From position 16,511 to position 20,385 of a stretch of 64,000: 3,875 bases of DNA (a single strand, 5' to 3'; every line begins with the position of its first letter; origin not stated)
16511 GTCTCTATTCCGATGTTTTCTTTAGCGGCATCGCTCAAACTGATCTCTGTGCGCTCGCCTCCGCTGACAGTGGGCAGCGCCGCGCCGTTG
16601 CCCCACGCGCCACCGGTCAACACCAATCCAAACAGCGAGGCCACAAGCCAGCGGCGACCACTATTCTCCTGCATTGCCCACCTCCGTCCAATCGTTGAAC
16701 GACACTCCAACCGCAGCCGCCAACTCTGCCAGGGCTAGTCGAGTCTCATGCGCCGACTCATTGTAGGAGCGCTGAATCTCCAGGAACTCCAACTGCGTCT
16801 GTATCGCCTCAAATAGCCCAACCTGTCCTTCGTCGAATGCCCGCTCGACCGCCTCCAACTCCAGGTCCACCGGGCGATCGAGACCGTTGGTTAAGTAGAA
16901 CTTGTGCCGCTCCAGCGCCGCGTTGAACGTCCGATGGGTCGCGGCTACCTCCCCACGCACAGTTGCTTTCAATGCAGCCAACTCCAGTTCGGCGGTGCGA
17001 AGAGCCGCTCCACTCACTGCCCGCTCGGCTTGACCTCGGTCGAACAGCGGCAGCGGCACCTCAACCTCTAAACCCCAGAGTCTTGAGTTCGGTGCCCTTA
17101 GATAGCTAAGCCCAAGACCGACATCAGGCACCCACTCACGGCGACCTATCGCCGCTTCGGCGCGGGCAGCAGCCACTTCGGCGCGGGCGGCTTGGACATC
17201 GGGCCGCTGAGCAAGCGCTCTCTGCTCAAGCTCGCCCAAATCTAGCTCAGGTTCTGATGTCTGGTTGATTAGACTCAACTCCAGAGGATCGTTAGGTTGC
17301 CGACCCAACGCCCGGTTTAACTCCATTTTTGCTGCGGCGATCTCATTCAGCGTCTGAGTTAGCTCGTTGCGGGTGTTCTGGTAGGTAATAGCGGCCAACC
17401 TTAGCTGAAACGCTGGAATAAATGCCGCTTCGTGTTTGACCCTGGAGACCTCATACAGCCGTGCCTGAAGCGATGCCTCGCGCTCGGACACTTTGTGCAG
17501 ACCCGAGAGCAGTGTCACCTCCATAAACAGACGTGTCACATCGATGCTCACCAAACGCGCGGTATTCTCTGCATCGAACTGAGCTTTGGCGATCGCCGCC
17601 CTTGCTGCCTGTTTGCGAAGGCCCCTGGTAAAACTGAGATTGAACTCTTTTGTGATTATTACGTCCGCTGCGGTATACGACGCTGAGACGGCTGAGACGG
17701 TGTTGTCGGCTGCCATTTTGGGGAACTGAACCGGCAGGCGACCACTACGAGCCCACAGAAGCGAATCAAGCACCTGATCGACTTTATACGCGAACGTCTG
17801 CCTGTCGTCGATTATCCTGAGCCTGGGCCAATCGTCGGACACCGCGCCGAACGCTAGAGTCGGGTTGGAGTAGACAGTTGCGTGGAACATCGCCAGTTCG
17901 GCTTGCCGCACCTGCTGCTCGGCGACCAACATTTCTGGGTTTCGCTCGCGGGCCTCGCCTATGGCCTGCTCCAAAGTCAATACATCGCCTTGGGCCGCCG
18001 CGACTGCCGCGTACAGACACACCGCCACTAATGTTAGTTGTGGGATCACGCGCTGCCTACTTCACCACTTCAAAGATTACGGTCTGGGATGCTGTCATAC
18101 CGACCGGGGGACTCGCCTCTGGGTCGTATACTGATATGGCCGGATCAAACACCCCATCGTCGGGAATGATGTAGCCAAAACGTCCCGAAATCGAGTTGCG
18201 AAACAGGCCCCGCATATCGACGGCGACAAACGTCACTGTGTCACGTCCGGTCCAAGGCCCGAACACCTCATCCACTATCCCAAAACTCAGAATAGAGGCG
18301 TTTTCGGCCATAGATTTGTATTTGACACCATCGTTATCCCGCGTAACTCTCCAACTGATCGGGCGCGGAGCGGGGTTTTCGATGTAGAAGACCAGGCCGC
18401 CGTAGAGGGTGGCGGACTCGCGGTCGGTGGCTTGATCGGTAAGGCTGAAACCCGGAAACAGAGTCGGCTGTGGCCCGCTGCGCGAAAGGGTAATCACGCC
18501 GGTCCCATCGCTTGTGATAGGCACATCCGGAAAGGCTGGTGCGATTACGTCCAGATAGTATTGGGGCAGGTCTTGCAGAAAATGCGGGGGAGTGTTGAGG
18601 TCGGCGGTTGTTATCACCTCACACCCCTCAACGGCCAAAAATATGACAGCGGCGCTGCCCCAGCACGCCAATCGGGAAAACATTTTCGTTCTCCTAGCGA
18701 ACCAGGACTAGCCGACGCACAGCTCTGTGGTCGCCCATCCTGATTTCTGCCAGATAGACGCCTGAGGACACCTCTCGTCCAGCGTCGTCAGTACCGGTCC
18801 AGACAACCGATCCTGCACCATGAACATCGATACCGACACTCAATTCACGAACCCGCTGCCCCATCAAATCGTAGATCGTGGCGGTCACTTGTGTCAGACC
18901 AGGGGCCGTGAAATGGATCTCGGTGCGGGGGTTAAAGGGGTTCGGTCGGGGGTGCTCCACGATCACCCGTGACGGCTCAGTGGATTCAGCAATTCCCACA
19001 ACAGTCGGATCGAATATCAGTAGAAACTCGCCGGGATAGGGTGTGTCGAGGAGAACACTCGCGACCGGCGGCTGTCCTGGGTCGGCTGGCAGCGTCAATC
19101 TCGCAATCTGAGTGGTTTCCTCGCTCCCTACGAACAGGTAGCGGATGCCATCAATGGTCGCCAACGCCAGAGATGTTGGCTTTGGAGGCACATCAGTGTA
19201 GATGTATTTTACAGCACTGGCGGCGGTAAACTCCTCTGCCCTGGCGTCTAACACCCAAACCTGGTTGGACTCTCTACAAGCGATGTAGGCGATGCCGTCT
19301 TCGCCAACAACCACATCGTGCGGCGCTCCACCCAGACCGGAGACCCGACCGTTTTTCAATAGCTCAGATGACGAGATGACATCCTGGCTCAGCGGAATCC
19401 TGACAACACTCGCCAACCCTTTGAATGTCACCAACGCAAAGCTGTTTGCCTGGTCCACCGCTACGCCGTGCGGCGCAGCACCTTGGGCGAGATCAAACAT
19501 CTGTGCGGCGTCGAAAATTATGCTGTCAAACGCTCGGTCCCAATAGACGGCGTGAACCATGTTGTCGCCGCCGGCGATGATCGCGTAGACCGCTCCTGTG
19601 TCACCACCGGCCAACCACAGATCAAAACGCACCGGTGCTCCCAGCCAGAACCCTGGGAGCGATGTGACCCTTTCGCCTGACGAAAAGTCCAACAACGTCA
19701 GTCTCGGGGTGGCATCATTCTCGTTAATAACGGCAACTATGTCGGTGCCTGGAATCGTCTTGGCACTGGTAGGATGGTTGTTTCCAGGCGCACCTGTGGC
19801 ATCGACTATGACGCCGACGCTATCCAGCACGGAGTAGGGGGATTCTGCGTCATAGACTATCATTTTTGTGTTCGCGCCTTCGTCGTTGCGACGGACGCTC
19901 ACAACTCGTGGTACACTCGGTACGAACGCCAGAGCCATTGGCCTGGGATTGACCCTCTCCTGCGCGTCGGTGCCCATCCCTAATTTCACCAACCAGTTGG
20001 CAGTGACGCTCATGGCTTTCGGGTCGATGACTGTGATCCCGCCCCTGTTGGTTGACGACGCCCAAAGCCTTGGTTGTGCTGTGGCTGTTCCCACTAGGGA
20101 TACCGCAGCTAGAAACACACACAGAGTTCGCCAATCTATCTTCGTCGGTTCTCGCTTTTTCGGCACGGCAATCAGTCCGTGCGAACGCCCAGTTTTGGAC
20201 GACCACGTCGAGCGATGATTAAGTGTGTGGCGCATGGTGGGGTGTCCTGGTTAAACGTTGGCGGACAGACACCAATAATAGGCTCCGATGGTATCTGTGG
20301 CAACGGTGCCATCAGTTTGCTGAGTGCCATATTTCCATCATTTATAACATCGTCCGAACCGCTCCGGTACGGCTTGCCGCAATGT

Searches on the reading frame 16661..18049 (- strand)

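Call 25: search_protein_families(library=pfam, proteins=[window:16661-18049:-], max_evalue=0.001)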
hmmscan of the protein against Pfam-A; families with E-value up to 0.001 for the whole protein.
window:16661-18049:- (462 aa): 1 family
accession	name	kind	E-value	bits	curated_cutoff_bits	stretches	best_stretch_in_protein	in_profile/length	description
PF02321.23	OEP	-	4.7e-31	108.5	22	2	273-448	3-187/187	Outer membrane efflux protein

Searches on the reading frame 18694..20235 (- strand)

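Call 26: search_protein_families(library=pfam, proteins=[window:18694-20235:-], max_evalue=0.001)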
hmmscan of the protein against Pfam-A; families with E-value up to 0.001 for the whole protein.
window:18694-20235:- (513 aa): 2 families
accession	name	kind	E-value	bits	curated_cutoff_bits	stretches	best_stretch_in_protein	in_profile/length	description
PF13860.13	FlgD_ig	-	2.3e-07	31.1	27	1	448-496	23-71/79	FlgD Ig-like domain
PF01436.27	NHL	-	3e-05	24.3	20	0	305-328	4-27/28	NHL repeat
